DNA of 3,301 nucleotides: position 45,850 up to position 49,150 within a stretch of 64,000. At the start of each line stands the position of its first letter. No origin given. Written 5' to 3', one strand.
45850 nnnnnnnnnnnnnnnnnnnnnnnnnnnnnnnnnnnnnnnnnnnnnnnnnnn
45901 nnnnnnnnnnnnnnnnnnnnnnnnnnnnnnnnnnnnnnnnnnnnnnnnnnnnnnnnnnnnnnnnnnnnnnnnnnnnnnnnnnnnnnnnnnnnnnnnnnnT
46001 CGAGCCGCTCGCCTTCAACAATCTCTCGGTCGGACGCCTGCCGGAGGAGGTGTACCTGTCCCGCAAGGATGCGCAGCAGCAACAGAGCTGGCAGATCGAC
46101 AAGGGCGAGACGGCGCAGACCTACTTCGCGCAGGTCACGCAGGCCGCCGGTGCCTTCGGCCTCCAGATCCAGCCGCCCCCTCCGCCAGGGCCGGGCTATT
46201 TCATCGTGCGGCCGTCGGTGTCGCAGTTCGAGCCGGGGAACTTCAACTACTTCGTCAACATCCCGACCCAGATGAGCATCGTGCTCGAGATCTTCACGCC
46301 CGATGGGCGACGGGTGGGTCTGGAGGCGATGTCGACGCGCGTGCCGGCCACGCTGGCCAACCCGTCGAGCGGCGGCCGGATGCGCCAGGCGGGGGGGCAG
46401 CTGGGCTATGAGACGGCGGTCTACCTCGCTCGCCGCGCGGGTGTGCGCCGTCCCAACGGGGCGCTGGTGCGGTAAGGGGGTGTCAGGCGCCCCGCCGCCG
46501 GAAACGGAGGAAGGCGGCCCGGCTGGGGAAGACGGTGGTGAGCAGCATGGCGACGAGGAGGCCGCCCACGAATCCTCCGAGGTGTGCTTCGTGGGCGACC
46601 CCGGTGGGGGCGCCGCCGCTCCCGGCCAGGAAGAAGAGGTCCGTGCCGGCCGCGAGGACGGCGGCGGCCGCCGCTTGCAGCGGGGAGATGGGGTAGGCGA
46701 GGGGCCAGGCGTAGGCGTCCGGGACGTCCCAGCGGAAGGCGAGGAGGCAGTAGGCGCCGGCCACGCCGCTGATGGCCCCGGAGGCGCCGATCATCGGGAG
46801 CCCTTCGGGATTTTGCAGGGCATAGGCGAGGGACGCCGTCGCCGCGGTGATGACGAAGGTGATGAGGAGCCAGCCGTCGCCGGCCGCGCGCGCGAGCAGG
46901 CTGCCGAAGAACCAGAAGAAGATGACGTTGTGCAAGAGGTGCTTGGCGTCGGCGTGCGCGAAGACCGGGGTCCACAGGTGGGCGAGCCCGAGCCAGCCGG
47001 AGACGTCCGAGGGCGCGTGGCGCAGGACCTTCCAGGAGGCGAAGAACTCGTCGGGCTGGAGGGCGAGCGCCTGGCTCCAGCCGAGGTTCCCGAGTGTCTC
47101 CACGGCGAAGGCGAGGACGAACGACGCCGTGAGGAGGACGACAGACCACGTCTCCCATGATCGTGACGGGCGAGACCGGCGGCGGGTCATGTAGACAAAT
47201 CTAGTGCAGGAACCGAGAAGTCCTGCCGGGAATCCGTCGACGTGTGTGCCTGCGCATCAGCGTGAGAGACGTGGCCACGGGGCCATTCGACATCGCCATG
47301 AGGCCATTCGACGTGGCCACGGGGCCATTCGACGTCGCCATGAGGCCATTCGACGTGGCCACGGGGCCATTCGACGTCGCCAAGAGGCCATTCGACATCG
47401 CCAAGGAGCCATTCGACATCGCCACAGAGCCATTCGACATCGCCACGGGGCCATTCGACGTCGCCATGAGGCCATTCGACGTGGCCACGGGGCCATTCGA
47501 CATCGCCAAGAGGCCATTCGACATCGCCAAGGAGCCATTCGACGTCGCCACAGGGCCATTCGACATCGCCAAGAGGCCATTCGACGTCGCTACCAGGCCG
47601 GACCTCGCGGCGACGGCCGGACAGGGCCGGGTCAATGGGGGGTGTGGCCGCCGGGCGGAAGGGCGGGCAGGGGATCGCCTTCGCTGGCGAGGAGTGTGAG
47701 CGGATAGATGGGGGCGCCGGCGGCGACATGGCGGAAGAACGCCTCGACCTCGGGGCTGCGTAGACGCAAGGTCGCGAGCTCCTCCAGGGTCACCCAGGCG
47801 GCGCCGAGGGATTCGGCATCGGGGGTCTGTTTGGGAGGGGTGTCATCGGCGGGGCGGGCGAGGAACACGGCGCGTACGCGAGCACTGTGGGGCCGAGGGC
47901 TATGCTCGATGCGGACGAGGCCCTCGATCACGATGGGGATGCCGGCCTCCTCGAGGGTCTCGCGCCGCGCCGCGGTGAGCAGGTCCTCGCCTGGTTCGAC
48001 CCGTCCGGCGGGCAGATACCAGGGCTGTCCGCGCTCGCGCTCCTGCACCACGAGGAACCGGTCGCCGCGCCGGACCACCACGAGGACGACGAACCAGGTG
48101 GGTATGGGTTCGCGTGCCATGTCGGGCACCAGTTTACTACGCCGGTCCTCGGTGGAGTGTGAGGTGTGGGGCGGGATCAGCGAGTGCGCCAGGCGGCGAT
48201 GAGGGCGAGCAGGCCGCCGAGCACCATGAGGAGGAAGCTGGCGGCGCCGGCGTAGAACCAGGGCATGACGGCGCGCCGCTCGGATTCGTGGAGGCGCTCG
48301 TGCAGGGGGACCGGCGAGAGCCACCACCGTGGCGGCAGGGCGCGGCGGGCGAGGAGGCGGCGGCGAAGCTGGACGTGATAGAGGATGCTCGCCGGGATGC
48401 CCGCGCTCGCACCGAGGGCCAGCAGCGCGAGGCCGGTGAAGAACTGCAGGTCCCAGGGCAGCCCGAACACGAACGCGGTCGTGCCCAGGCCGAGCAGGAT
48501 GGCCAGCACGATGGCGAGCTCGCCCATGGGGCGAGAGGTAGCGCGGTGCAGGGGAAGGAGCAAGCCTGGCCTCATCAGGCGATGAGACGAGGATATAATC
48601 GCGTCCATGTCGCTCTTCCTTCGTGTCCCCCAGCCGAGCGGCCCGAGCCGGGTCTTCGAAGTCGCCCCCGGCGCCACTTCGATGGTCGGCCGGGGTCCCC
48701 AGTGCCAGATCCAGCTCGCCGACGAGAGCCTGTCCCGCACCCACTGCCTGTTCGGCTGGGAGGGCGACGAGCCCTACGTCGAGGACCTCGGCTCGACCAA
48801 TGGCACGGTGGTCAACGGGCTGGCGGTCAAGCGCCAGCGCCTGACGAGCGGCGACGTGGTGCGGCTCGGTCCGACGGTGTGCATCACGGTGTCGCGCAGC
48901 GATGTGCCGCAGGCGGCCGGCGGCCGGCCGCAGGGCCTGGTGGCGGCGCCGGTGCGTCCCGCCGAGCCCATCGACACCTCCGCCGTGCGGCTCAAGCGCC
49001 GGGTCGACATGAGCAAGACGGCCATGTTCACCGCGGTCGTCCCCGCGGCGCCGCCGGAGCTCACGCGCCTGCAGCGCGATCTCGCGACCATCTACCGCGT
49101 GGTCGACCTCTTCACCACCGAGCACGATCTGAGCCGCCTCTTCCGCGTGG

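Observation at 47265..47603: Second, related 21-bp tandem array (~16 units) between the NUDIX and rhomboid genes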

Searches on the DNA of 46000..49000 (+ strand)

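Call 31: search_rna_families(source=window, start=46000, end=49000, threshold=evalue, max_evalue=1)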
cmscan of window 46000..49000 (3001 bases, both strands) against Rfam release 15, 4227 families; matches with E-value up to 1: 0.
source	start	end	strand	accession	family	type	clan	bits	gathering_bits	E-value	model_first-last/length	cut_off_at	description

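Call 34: search_dna_similar(query=window:47262-47600:+, collection=plasmids, mode=distant, max_rows=15)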
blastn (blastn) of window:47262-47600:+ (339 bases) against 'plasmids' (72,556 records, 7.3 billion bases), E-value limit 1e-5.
No match.

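Call 35: search_dna_similar(query=window:47262-47600:+, collection=phages, mode=distant, max_rows=15)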
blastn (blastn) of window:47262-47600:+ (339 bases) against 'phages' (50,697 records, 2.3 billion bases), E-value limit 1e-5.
No match.

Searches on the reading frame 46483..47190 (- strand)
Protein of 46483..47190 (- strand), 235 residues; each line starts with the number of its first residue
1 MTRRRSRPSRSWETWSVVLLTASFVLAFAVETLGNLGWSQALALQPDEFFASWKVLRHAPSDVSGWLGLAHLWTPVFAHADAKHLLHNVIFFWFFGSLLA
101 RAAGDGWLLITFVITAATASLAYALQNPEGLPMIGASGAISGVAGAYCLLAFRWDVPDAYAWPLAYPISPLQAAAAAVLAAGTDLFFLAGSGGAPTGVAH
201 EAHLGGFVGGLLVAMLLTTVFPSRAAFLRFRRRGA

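Call 9: find_encoding_contigs(protein=window:46483-47190:-, flank=10000, max_places=10)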
Protein window:46483-47190:- (235 aa): 1 contig read that carries it; 1 place shown.
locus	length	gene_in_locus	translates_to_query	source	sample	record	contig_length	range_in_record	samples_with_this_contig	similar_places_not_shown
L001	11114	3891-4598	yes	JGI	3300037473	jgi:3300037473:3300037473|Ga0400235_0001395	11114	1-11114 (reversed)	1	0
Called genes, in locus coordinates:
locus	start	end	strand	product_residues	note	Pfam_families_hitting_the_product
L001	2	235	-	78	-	?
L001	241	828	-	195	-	PF13527:Acetyltransf_9 (faint), PF00583:Acetyltransf_1, PF13508:Acetyltransf_7 (weak)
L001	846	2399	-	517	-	PF00498:FHA, PF16697:Yop-YscD_cpl, PF01590:GAF, PF13185:GAF_2, PF13492:GAF_3, PF13487:HD_5, PF01966:HD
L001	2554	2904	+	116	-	-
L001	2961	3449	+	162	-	PF00293:NUDIX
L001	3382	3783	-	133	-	-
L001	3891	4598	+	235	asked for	PF01694:Rhomboid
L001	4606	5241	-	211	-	-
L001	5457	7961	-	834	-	PF03714:PUD (weak), PF16656:Pur_ac_phosph_N (weak), PF00128:Alpha-amylase, PF08533:Glyco_hydro_42C (weak)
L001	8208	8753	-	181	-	-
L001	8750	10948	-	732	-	PF00128:Alpha-amylase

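Call 23: find_homologous_proteins(query=window:46483-47190:-, max_evalue=1e-20)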
Query window:46483-47190:- (235 aa): 26 proteins with E <= 1e-20 among 8000 candidates.
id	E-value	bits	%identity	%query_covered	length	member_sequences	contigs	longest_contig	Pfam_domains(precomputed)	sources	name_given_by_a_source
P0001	1.5e-148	511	100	100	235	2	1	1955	PF01694.29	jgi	jgi:membrane associated rhomboid family serine protease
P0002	1.6e-119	416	81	99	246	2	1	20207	PF01694.29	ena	-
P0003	5.8e-116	404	78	99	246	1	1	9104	PF01694.29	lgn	-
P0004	1.3e-115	403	78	100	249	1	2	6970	PF01694.29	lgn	-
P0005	5.7e-113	395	78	100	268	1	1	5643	PF01694.29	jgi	jgi:membrane associated rhomboid family serine protease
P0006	2.6e-61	226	51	95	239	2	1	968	PF01694.29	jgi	jgi:membrane associated rhomboid family serine protease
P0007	6.0e-61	224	52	95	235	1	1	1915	PF01694.29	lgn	-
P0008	6.5e-56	208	50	98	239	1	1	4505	PF01694.29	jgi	jgi:membrane associated rhomboid family serine protease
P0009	9.4e-56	207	51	91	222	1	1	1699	PF01694.29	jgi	jgi:membrane associated rhomboid family serine protease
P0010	1.0e-55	207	47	97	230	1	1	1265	PF01694.29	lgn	-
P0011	4.6e-53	199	47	97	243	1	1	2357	PF01694.29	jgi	-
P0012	1.1e-52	197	45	93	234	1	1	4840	PF01694.29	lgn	-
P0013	3.8e-52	196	46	98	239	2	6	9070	PF01694.29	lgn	-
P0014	2.0e-51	193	47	97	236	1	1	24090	PF01694.29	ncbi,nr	ncbi:MAG TPA: rhomboid family intramembrane serine protease [Sandaracinaceae bacterium LLY-WYZ-13_1]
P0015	1.0e-49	188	48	97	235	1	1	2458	PF01694.29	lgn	-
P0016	7.4e-48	181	45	98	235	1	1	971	PF01694.29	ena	-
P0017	4.5e-47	179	42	95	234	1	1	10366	PF01694.29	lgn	-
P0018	1.1e-45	174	44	87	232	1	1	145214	PF01694.29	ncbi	-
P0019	1.4e-45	174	42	94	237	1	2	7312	PF01694.29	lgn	-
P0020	6.3e-45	172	45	95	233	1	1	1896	PF01694.29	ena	-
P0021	1.4e-44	171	45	93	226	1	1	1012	PF01694.29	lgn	-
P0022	1.5e-43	167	44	97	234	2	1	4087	PF01694.29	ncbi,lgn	-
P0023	2.3e-43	167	43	96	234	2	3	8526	PF01694.29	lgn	-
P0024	1.4e-39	154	43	95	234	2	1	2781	PF01694.29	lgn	-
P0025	1.6e-37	148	40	96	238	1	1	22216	PF01694.29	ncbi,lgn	-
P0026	1.6e-30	125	50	60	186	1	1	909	PF01694.29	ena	-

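Call 24: find_encoding_contigs(protein=P0002, flank=5000, max_places=3)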
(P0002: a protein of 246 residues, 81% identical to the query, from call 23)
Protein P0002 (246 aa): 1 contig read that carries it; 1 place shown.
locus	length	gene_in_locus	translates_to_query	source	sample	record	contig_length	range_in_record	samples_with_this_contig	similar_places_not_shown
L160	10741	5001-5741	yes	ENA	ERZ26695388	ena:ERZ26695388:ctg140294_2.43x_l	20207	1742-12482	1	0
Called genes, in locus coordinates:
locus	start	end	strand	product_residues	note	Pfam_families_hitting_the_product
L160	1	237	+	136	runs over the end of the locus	-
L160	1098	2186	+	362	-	-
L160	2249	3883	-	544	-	PF16697:Yop-YscD_cpl, PF00498:FHA, PF01590:GAF, PF13185:GAF_2, PF13492:GAF_3, PF13487:HD_5, PF01966:HD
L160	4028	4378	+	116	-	-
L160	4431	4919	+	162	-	PF00293:NUDIX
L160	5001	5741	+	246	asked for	PF01694:Rhomboid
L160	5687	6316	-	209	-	-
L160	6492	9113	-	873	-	-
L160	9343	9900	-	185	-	-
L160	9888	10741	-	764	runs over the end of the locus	PF00128:Alpha-amylase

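Call 25: find_encoding_contigs(protein=P0003, flank=5000, max_places=3)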
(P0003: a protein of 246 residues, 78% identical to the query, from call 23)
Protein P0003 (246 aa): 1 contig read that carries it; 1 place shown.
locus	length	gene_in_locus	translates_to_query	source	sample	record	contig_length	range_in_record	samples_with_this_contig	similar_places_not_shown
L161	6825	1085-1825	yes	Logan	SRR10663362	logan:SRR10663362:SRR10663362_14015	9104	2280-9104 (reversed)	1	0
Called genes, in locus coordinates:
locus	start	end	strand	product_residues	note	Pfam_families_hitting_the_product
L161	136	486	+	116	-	-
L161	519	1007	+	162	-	PF00293:NUDIX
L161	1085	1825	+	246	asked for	PF01694:Rhomboid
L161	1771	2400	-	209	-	-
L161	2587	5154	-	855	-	PF03714:PUD (faint), PF00128:Alpha-amylase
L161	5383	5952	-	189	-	-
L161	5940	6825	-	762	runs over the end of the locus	PF00128:Alpha-amylase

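Call 26: find_encoding_contigs(protein=P0004, flank=5000, max_places=3)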
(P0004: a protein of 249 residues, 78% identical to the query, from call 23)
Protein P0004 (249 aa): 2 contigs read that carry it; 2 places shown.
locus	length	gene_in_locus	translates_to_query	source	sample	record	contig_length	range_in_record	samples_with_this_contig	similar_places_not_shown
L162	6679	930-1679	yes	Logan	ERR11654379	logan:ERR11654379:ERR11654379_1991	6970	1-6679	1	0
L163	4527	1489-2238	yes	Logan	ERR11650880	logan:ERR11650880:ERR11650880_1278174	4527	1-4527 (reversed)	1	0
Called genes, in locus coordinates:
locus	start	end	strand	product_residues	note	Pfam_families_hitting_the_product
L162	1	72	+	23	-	?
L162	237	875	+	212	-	-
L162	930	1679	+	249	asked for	PF01694:Rhomboid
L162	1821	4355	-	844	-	PF03714:PUD (faint), PF00128:Alpha-amylase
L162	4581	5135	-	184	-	-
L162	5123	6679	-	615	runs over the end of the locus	?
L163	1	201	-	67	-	?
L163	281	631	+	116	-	-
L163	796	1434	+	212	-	-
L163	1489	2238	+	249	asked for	PF01694:Rhomboid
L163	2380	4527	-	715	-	?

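Call 27: find_encoding_contigs(protein=P0005, flank=5000, max_places=3)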
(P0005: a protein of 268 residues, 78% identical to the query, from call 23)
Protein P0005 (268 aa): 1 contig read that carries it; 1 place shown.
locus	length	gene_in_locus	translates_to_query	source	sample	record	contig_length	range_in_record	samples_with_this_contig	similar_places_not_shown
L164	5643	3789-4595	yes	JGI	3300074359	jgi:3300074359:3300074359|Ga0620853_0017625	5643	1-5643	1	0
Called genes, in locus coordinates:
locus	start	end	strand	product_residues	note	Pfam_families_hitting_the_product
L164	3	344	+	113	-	?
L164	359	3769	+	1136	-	PF02517:Rce1-like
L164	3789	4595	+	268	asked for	PF01694:Rhomboid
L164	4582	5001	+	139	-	PF12663:DUF3788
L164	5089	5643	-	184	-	?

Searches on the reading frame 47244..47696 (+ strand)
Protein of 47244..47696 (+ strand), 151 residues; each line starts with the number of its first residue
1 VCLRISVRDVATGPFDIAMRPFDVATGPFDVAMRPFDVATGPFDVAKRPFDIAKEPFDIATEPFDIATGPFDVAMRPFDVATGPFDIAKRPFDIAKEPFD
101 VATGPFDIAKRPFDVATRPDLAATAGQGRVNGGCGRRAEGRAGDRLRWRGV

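Call 22: find_homologous_proteins(query=window:47244-47696:+, max_evalue=0.001)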
Query window:47244-47696:+: 8000 candidates shared short words with the query, none scored E <= 0.001.

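Call 44: list_cluster_members(proteins=[window:47298-47696:+, window:46483-47187:-, window:47632-48117:-])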
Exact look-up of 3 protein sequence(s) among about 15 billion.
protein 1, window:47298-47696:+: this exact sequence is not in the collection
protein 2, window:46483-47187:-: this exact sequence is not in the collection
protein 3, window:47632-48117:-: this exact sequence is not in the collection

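Call 51: search_protein_representatives(protein=window:47244-47696:+)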
Query: 151 residues. Proteins with E-value up to 0.001 (for the whole library): 998; up to 1e-10: 156; up to 1e-30: 5. The best 150 are listed.
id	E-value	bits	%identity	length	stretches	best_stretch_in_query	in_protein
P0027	5.4e-44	165.7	27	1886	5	10-119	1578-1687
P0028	1.7e-33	131.6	41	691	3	20-128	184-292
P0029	3.5e-33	130.6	23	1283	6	9-131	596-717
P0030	8.5e-32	126.1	38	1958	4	7-126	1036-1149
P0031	2.7e-31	124.5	40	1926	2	6-123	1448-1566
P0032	1.8e-29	118.5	29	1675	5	9-112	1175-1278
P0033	6.7e-29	116.7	26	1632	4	9-138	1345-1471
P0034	1.1e-28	115.9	34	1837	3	6-119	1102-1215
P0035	2.8e-28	114.6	30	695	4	6-115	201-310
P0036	4.5e-28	114.0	22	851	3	13-118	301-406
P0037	2.3e-27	111.7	35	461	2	10-125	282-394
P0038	6.0e-27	110.3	41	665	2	9-112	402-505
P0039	1.5e-26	109.0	41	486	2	18-124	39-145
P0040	3.8e-25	104.5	28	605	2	3-114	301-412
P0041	5.9e-25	103.9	33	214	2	14-115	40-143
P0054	1.1e-20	90.0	47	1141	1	9-119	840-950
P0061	3.5e-20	88.3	48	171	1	28-114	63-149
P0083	1.1e-17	80.2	43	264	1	9-126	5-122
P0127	9.1e-14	67.5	55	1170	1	19-83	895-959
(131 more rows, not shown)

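Call 54: find_encoding_contigs(protein=P0083, flank=4000, max_places=3)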
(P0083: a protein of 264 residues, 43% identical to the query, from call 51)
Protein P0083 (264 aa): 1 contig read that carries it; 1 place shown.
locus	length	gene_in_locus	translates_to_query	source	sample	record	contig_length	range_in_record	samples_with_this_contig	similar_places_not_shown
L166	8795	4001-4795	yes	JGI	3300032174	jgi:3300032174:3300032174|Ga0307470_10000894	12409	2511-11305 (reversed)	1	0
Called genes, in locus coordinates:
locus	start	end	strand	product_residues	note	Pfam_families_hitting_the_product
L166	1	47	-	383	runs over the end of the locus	?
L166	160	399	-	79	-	-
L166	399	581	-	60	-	-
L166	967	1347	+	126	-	PF13744:HTH_37 (faint), PF12844:HTH_19 (weak), PF13560:HTH_31, PF01381:HTH_3, PF13443:HTH_26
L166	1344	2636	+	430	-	PF13424:TPR_12 (faint)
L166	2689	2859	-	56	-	-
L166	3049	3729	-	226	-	-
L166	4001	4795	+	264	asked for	-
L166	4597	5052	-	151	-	-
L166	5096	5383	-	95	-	-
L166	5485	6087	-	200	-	-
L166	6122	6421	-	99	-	-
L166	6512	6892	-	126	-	-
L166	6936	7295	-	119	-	PF01022:HTH_5 (weak), PF13601:HTH_34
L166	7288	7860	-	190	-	-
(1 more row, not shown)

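Call 55: find_encoding_contigs(protein=P0061, flank=4000, max_places=3)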
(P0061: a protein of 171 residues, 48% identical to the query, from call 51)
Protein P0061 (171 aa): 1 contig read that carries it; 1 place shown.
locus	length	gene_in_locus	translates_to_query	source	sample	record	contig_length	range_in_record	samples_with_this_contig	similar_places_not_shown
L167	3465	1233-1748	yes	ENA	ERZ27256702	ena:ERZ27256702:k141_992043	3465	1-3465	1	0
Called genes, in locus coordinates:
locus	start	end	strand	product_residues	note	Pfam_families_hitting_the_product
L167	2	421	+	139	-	?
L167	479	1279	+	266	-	PF10670:DUF4198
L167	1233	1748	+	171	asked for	-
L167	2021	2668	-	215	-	PF11769:DUF3313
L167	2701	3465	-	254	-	?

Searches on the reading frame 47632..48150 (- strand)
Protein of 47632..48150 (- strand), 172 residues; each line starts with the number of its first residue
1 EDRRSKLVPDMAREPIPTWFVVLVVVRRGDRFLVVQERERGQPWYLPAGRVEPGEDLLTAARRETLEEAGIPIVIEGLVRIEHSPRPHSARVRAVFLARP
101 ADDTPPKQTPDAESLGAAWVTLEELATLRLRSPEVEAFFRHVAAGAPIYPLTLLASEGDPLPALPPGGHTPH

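Call 40: search_protein_families(library=pfam, proteins=[window:47632-48150:-], max_evalue=0.01)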
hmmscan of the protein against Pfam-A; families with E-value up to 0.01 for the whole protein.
window:47632-48150:- (172 aa): 2 families
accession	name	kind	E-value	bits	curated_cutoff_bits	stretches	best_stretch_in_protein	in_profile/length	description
PF00293.34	NUDIX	-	1.3e-19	71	21.1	1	21-131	5-124/134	NUDIX domain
PF14815.12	NUDIX_4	-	0.0001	22.5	35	1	22-131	2-104/113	NUDIX domain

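Call 43: find_encoding_contigs(protein=window:47632-48120:-, flank=3000, max_places=10)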
Protein window:47632-48120:- (162 aa): 2 contigs read that carry it; 2 places shown.
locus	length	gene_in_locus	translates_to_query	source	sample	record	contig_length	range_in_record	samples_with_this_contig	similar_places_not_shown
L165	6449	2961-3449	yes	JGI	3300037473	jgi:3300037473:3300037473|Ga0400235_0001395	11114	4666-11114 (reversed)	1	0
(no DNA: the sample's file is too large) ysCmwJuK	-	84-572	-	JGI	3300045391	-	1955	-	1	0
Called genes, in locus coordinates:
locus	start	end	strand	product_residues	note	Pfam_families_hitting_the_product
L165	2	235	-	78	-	?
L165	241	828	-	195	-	PF13527:Acetyltransf_9 (faint), PF00583:Acetyltransf_1, PF13508:Acetyltransf_7 (weak)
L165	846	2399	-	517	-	PF00498:FHA, PF16697:Yop-YscD_cpl, PF01590:GAF, PF13185:GAF_2, PF13492:GAF_3, PF13487:HD_5, PF01966:HD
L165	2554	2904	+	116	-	-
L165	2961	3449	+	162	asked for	PF00293:NUDIX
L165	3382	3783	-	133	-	-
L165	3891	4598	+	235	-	PF01694:Rhomboid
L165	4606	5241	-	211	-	-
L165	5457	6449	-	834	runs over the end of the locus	PF03714:PUD (weak), PF16656:Pur_ac_phosph_N (weak), PF00128:Alpha-amylase, PF08533:Glyco_hydro_42C (weak)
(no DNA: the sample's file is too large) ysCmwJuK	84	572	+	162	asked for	PF00293:NUDIX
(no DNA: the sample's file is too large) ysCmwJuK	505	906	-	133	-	-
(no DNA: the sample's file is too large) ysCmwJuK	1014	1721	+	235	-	PF01694:Rhomboid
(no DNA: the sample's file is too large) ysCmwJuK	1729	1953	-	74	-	?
